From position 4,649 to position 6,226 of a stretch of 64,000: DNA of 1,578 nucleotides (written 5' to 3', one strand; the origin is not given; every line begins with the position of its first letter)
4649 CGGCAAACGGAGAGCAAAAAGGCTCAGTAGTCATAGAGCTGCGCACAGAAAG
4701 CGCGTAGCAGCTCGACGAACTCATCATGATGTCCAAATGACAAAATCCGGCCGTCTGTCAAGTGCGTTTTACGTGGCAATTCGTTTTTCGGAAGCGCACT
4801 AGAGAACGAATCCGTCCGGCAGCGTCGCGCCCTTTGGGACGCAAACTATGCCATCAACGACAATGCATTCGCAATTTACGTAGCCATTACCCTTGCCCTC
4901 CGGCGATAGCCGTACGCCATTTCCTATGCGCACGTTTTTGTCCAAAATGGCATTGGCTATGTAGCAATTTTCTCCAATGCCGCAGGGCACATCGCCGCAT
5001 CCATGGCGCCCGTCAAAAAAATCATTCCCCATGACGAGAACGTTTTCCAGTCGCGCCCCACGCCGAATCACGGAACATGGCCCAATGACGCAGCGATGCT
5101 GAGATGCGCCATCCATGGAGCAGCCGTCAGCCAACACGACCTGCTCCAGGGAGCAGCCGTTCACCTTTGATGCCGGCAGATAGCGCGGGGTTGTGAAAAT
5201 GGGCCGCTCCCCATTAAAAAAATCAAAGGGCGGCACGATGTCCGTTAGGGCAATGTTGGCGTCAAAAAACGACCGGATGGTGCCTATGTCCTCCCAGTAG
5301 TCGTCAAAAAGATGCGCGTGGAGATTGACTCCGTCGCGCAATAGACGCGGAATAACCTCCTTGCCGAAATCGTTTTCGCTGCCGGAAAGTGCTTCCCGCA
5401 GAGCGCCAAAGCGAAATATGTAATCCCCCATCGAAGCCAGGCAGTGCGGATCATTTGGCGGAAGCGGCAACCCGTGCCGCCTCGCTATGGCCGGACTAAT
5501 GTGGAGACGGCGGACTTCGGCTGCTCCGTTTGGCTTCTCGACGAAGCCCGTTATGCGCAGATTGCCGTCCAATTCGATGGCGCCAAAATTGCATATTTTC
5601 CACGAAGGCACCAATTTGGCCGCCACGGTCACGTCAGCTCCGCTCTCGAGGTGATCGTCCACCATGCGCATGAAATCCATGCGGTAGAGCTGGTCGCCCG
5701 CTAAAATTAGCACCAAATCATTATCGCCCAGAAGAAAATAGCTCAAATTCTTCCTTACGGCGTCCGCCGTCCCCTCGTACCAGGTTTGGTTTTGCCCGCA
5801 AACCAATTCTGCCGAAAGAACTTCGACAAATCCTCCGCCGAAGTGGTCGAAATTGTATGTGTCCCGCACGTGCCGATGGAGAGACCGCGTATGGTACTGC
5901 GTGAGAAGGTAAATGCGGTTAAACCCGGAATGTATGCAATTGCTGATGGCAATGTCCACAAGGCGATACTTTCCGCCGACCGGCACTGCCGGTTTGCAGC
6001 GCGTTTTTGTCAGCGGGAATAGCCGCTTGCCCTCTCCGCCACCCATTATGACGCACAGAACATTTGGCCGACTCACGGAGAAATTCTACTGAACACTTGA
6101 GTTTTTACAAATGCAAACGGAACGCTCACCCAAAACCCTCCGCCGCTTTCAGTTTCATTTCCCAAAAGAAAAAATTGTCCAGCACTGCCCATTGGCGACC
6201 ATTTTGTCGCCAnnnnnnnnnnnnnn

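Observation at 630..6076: Fossil tandem segmental duplication with a chimeric pseudogene junction (glgC 3' end fused to DUF374 3' end)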

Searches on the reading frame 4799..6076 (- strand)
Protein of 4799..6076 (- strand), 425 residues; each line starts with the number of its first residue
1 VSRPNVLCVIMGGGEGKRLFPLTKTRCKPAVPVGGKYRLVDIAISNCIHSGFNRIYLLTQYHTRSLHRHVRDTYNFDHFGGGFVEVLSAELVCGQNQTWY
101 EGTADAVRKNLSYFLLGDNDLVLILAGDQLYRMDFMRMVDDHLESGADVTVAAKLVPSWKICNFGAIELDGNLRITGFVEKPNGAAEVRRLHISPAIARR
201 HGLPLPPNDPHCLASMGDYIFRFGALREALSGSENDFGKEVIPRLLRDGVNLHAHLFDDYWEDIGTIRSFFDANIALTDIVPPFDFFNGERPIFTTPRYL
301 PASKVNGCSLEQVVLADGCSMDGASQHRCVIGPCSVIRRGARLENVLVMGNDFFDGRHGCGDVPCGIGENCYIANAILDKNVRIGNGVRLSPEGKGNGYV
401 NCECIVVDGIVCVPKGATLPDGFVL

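Call 5: search_protein_families(library=pfam, proteins=[window:4799-6076:-], max_evalue=0.01)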
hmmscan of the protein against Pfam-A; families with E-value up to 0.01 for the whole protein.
window:4799-6076:- (425 aa): 6 families
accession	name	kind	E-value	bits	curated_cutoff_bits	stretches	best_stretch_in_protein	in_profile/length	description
PF00483.29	NTP_transferase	-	3.7e-55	187.6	21.2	1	9-278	3-243/245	Nucleotidyl transferase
PF25247.1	LbH_GLGC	-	4.8e-33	114.4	27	1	298-424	1-135/135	GLGC left-handed parallel beta-helix domain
PF12804.13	NTP_transf_3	-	2.4e-06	28.3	27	1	8-153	1-122/160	MobA-like NTP transferase domain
PF24894.1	Hexapep_GlmU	-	3.9e-06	27.4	23.3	1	309-389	15-82/104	GlmU-like, C-terminal hexapeptide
PF00132.30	Hexapep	-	4e-06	26.7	27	1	365-391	2-29/36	Bacterial transferase hexapeptide (six repeats)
PF25084.1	LbH_EIF2B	-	0.0011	19.4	54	0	365-390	45-70/105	EIF2B subunit epsilon LbH domain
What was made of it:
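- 4799..6076 (-): Intact glgC (425 aa). Its last ~92 codons lie inside duplication copy 2. Pfam NTP_transferase scores 187.6 bits and LbH_GLGC 114.4 bits, the latter matching the full length of the profile (call 5).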

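Call 57: search_protein_families(library=ncbifam, proteins=[window:4799-6076:-], max_evalue=0.01)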
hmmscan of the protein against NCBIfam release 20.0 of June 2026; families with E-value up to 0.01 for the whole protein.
window:4799-6076:- (425 aa): 26 families (the best 25 are shown)
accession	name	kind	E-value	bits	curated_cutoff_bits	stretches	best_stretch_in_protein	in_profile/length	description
NF002772.0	PRK02862.1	equivalog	2.4e-140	468.1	537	1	5-424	3-428/429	glucose-1-phosphate adenylyltransferase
TIGR02091.1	glgC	equivalog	1.4e-116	389.5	424.9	1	6-390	1-362/364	glucose-1-phosphate adenylyltransferase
NF002023.0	PRK00844.1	subfamily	2.5e-89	300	458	1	2-417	3-406/408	glucose-1-phosphate adenylyltransferase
NF001947.0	PRK00725.1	subfamily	4.1e-83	279.5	470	1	5-390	16-393/426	glucose-1-phosphate adenylyltransferase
NF003670.0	PRK05293.1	equivalog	5.6e-77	259.2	470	2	5-184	4-183/382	glucose-1-phosphate adenylyltransferase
TIGR02092.1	glgD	equivalog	2.8e-29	102.3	236.6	2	6-158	3-154/370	glucose-1-phosphate adenylyltransferase subunit GlgD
NF052502.1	man1P_GTase_Rv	exception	7.1e-25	87.6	440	2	8-183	3-160/352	mannose-1-phosphate guanylyltransferase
TIGR03992.1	Arch_glmU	subfamily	1e-18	67.4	292.1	1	8-184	3-155/393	bifunctional sugar-1-phosphate nucleotidylyltransferase/acetyltransferase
TIGR01208.1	rmlA_long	equivalog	1.5e-16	60.3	320.25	1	9-183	3-160/353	glucose-1-phosphate thymidylyltransferase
NF041313.1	UDPGP_AglF_Halo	equivalog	2e-09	37.2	400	1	8-184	3-161/234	UTP--glucose-1-phosphate uridylyltransferase AglF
TIGR01099.1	galU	equivalog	7.9e-08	32.2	326.8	1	8-184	4-191/261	UTP--glucose-1-phosphate uridylyltransferase GalU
NF041173.1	Sug_nt_acttase_Thmprot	equivalog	3.6e-07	29.5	600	1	8-184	3-155/405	bifunctional sugar-1-phosphate nucleotidylyltransferase/acetyltransferase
NF010937.0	PRK14357.1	equivalog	6.1e-07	28.7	658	1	270-388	253-371/448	bifunctional UDP-N-acetylglucosamine diphosphorylase/glucosamine-1-phosphate N-acetyltransferase GlmU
TIGR02623.1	G1P_cyt_trans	equivalog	5.5e-06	26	300.25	0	115-185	117-180/255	glucose-1-phosphate cytidylyltransferase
NF045761.1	NAMPUrTaseMurU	equivalog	1e-05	25.6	250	1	9-77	4-71/226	N-acetylmuramate alpha-1-phosphate uridylyltransferase MurU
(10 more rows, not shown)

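Call 58: find_homologous_proteins(query=window:4799-6076:-, max_evalue=1e-50)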
Query window:4799-6076:- (425 aa): 7993 proteins with E <= 1e-50 among 8000 candidates; the best 120 are listed.
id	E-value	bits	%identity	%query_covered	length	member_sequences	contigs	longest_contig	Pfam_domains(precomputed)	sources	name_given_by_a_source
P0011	8.5e-290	979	100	98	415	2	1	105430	PF00483.30,PF00132.31,PF25247.2,PF24894.2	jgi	jgi:glucose-1-phosphate adenylyltransferase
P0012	9.7e-240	814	83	98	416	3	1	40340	PF00483.30,PF00132.31,PF25247.2,PF24894.2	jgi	jgi:glucose-1-phosphate adenylyltransferase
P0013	1.3e-209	715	73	98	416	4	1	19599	PF00483.30,PF25247.2,PF25084.2,PF24894.2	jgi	jgi:glucose-1-phosphate adenylyltransferase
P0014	4.4e-191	654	68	98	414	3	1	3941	PF00483.30,PF25247.2,PF24894.2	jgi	jgi:glucose-1-phosphate adenylyltransferase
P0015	4.5e-189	647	65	100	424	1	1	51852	PF00483.30,PF00132.31,PF25247.2,PF25084.2,PF24894.2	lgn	-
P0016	2.4e-188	645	67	99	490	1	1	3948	PF00483.30,PF00132.31,PF25247.2,PF25084.2,PF24894.2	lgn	-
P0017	5.4e-188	644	65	100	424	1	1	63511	PF00483.30,PF00132.31,PF25247.2,PF25084.2,PF24894.2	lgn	-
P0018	6.1e-185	634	67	98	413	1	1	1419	PF00483.30,PF00132.31,PF25247.2,PF24894.2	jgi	jgi:glucose-1-phosphate adenylyltransferase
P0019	6.7e-179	614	63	100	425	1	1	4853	PF00483.30,PF25247.2,PF25084.2,PF24894.2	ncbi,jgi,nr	ncbi:MAG: glucose-1-phosphate adenylyltransferase [Puniceicoccales bacterium]|jgi:glucose-1-phosphat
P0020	1.2e-178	613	63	100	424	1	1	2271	PF00483.30,PF25247.2,PF24894.2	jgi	jgi:glucose-1-phosphate adenylyltransferase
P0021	9.0e-176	603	64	98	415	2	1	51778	PF00483.30,PF25247.2,PF25084.2,PF24894.2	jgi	jgi:glucose-1-phosphate adenylyltransferase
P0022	7.7e-175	600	62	100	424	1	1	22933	PF00483.30,PF25247.2,PF24894.2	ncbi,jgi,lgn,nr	ncbi:MAG: glucose-1-phosphate adenylyltransferase [Puniceicoccales bacterium]|jgi:glucose-1-phosphat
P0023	1.6e-173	596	61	100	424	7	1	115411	PF00483.30,PF00132.31,PF25247.2,PF24894.2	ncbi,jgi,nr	ncbi:MAG: glucose-1-phosphate adenylyltransferase [Puniceicoccales bacterium]|jgi:glucose-1-phosphat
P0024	1.6e-172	593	68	91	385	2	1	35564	PF00483.30,PF25247.2,PF24894.2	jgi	jgi:glucose-1-phosphate adenylyltransferase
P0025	4.2e-169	581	60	100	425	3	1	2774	PF00483.30,PF25247.2,PF25084.2,PF24894.2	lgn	-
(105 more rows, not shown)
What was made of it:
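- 4799..6076 (-): It is 83% identical to P0012 (call 58).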

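Call 59: find_encoding_contigs(protein=P0012, flank=10000, max_places=3)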
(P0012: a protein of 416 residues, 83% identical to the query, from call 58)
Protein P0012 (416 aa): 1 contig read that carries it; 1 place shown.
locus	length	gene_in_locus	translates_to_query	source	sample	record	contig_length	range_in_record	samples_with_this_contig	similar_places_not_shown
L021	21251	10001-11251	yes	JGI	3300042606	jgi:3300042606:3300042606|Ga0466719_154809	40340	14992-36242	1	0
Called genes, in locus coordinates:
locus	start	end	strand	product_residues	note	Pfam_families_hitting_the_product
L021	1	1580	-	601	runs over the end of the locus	PF00005:ABC_tran, PF02463:SMC_N (faint), PF00004:AAA (faint), PF12848:ABC_tran_Xtn, PF00005:ABC_tran, PF13304:AAA_21 (weak)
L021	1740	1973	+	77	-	-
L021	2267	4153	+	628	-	-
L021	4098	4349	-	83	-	-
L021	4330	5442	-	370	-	-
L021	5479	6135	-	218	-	-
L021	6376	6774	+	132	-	PF08761:dUTPase_2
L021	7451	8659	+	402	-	-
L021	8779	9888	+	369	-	-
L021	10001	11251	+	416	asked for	PF00483:NTP_transferase, PF24894:Hexapep_GlmU (weak), PF25247:LbH_GLGC, PF00132:Hexapep (faint)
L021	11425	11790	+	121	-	-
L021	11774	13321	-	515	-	-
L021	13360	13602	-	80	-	-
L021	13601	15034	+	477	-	-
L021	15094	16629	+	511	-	-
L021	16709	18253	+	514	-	PF13624:SurA_N_3 (faint), PF13145:Rotamase_2 (faint)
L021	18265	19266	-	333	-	PF01171:ATP_bind_3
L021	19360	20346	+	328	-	PF00294:PfkB, PF08543:Phos_pyr_kin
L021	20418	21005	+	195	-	-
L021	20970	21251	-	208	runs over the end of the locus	PF01914:MarC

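Call 60: find_encoding_contigs(protein=P0013, flank=10000, max_places=3)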
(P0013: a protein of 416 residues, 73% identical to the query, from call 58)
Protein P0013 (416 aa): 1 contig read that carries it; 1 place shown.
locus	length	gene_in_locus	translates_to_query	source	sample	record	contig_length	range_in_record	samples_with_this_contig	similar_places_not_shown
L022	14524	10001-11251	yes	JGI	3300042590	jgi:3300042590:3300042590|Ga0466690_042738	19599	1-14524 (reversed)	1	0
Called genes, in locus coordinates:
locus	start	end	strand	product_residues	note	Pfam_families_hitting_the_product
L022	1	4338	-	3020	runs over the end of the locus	-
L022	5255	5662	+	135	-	PF02699:YajC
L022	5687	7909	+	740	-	PF21760:SecD_1st, PF22599:SecDF_P1_head, PF02355:SecD_SecF_C, PF03176:MMPL, PF02355:SecD_SecF_C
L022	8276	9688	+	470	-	-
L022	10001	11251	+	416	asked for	PF00483:NTP_transferase, PF24894:Hexapep_GlmU (faint), PF25084:LbH_EIF2B (faint), PF25247:LbH_GLGC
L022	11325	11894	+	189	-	PF01832:Glucosaminidase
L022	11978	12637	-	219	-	-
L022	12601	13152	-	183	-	-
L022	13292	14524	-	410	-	PF01225:Mur_ligase (weak), PF08245:Mur_ligase_M, PF02875:Mur_ligase_C (weak)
